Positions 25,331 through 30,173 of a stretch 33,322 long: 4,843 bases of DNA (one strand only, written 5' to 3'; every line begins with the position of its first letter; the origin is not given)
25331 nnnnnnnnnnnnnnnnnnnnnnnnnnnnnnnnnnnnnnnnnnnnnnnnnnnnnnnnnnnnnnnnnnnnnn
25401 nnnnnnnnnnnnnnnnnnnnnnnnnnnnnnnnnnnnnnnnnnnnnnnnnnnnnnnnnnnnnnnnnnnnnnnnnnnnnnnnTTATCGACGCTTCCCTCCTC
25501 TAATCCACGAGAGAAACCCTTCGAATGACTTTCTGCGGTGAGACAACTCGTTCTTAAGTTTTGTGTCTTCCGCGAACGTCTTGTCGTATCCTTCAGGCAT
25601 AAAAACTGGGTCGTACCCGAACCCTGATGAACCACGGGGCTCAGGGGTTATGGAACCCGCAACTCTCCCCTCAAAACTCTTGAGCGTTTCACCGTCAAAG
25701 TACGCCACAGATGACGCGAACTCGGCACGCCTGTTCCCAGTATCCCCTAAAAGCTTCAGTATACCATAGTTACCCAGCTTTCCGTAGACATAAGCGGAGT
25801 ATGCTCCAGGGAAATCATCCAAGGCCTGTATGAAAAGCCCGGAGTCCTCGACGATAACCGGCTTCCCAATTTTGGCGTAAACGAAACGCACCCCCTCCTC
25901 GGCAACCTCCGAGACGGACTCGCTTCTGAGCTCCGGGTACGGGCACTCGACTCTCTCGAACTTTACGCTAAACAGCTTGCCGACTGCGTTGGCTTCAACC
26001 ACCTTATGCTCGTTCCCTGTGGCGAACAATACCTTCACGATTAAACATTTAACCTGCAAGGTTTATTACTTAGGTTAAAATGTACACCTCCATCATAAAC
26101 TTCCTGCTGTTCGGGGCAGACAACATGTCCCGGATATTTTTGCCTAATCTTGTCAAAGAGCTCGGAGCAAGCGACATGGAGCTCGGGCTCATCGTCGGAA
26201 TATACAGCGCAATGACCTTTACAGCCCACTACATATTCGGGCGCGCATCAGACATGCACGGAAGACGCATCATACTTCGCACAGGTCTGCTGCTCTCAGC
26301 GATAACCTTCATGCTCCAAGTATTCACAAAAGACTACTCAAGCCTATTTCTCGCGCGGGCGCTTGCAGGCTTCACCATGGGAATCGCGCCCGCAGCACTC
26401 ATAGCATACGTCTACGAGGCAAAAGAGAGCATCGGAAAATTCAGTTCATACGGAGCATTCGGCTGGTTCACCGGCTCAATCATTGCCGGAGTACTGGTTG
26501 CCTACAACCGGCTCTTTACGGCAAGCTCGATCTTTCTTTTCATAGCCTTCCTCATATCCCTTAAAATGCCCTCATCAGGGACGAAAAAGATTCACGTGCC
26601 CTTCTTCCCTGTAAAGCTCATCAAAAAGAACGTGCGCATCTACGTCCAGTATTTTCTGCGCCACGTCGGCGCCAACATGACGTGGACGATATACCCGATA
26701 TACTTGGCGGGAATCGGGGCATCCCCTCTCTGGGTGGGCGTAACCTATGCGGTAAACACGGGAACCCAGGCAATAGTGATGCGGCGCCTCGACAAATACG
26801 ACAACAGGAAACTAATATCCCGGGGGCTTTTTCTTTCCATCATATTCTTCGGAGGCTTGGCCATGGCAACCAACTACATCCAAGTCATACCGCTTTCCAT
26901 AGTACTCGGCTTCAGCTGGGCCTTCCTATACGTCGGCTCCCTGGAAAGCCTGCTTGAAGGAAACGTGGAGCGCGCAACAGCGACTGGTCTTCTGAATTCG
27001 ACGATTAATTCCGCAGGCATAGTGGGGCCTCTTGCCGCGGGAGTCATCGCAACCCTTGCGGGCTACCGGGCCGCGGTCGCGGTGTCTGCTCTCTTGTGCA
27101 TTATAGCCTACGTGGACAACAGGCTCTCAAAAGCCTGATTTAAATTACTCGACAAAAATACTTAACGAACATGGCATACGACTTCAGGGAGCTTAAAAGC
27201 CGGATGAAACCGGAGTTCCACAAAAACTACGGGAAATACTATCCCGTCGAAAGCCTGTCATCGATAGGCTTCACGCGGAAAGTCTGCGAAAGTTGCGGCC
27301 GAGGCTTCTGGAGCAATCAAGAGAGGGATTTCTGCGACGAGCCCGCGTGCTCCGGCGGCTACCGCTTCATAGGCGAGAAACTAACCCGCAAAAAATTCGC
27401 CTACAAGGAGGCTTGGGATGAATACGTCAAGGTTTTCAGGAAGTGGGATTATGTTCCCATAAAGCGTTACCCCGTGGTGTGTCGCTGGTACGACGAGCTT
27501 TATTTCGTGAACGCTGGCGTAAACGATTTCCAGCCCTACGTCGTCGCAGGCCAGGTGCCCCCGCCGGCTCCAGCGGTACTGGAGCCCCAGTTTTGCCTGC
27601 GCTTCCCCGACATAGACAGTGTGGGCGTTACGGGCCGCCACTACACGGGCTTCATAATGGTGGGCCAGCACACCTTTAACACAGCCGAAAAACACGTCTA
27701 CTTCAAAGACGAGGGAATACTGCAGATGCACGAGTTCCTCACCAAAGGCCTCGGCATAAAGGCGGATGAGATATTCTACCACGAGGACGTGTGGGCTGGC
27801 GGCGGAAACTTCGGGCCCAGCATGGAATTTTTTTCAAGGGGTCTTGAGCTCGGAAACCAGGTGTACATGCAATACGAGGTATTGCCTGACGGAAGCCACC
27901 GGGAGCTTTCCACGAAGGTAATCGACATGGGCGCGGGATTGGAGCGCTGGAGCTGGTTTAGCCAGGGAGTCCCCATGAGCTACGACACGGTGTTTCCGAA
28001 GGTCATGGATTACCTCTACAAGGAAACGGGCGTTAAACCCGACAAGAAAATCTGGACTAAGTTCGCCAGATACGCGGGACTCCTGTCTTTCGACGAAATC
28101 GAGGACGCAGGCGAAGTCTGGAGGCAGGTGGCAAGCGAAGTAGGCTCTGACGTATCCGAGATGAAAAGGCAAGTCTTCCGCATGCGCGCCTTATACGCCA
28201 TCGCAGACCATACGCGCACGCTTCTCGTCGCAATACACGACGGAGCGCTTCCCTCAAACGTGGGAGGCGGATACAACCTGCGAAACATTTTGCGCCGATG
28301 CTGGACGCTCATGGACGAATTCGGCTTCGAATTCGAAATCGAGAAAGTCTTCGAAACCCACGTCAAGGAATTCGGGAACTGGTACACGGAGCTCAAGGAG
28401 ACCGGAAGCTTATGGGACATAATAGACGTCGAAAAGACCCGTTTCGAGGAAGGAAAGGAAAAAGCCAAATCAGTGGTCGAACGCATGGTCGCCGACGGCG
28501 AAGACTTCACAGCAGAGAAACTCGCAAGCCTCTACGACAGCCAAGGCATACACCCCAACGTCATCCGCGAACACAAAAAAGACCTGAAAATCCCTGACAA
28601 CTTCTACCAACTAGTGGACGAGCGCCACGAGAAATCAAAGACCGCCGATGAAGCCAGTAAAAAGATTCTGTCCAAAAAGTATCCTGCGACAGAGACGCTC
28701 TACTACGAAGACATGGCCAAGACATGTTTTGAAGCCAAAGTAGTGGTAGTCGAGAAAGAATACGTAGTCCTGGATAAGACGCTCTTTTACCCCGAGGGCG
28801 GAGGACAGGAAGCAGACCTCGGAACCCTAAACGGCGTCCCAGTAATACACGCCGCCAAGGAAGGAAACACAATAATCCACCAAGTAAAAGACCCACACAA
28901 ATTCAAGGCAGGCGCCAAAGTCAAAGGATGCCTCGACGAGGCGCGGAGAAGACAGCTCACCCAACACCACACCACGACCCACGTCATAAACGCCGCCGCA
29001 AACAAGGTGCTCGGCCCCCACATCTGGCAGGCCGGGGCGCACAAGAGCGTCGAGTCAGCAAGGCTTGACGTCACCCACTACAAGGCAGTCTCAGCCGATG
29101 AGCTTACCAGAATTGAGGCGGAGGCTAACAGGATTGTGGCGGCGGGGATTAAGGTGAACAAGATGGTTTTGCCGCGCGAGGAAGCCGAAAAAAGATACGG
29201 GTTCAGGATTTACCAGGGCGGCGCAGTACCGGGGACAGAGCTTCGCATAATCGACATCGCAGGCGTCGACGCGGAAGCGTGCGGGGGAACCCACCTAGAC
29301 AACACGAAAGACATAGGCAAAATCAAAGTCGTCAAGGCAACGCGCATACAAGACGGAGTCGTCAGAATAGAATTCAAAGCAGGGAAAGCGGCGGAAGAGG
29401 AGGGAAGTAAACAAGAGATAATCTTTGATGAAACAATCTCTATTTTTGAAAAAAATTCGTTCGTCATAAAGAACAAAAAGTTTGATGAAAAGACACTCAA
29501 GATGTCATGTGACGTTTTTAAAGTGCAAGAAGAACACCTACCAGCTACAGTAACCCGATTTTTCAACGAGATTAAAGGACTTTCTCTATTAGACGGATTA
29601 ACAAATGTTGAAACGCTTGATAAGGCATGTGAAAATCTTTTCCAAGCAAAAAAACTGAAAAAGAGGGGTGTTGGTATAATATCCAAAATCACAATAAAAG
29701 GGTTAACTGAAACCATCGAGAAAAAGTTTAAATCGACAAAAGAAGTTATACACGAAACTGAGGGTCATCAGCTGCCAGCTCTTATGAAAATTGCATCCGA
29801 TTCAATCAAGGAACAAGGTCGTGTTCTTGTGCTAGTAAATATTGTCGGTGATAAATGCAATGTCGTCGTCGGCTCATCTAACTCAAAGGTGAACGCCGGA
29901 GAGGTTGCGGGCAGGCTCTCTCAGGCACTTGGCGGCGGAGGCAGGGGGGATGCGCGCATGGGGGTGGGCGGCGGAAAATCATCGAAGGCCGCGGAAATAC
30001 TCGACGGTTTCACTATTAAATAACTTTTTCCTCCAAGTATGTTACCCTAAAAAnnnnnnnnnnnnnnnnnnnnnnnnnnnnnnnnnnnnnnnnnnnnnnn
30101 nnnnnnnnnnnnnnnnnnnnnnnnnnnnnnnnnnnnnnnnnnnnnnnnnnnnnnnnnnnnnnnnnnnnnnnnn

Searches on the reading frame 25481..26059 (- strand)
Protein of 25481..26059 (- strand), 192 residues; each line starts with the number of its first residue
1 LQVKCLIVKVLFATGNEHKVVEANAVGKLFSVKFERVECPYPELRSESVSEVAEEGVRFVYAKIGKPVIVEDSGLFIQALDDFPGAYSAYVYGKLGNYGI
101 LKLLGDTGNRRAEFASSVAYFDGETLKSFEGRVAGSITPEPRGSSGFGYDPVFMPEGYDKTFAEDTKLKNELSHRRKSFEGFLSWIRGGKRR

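Call 9: search_protein_families(library=pfam, proteins=[window:25481-26059:-], max_evalue=0.001)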
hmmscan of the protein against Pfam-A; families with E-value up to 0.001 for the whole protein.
window:25481-26059:- (192 aa): 1 family
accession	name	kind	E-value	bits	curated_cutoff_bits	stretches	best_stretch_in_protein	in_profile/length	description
PF01725.21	Ham1p_like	-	2.8e-45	155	22.5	1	10-185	1-186/186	Ham1 family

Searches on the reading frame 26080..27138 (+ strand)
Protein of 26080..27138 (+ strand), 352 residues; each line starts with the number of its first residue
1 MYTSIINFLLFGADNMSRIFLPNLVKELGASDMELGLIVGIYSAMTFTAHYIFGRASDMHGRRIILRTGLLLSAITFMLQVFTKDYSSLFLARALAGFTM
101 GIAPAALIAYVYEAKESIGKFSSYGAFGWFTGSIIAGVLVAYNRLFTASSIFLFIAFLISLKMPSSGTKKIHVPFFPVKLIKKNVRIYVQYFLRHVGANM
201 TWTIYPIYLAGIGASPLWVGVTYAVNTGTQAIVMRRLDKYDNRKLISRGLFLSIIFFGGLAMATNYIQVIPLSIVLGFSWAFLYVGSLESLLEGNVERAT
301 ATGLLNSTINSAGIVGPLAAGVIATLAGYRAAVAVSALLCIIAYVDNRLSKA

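Call 9: search_protein_families(library=pfam, proteins=[window:26080-27138:+], max_evalue=0.001)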
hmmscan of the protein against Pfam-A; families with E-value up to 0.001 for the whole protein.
window:26080-27138:+ (352 aa): 3 families
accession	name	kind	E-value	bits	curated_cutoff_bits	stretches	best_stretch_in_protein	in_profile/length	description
PF07690.21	MFS_1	-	5.4e-32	111.5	33.4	2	4-286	2-314/347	Major Facilitator Superfamily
PF12832.13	MFS_1_like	-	2.2e-10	40.6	25.2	1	5-323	6-361/373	MFS_1 like family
PF00083.30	Sugar_tr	-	2.3e-10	40.4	22.3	1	5-158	18-179/452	Sugar (and other) transporter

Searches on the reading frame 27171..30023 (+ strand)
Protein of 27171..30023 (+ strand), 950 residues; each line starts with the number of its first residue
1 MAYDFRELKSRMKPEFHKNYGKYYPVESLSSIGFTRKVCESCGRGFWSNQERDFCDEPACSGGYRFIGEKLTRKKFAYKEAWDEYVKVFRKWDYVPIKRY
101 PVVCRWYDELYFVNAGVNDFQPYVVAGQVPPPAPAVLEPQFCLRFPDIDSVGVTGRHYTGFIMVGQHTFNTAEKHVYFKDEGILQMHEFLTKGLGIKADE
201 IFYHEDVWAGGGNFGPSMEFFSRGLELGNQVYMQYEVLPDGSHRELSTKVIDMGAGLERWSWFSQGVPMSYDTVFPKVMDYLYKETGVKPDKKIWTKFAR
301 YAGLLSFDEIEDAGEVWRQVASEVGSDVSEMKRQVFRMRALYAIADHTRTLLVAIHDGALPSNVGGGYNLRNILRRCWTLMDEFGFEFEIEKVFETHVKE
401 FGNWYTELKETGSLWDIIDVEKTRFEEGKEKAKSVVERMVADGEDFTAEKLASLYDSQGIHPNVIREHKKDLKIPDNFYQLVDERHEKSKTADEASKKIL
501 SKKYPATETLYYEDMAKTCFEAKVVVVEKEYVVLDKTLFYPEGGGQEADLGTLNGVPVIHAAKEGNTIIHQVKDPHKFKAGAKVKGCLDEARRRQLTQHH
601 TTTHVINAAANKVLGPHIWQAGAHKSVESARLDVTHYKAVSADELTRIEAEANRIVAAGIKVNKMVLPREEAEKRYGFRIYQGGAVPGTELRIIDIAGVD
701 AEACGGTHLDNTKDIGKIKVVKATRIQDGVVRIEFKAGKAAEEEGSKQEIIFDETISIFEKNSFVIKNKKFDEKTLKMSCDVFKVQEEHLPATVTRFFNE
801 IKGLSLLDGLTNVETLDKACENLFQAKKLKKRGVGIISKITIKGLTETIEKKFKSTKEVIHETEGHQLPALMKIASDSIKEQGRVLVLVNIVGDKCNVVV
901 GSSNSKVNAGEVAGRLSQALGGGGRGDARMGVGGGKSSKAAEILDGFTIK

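Call 9: search_protein_families(library=pfam, proteins=[window:27171-30023:+], max_evalue=0.001)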
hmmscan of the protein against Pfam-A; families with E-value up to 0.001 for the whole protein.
window:27171-30023:+ (950 aa): 3 families
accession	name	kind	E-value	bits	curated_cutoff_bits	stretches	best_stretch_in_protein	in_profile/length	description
PF01411.24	tRNA-synt_2c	-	2.3e-87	294.3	30.3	1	83-591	4-551/552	tRNA synthetases class II (A)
PF07973.19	tRNA_SAD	-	1.1e-13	51.3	24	1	691-734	1-44/44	Threonyl and Alanyl tRNA synthetase second additional domain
PF02272.25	DHHA1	-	0.00022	22.1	25.9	1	872-945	19-94/102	DHHA1 domain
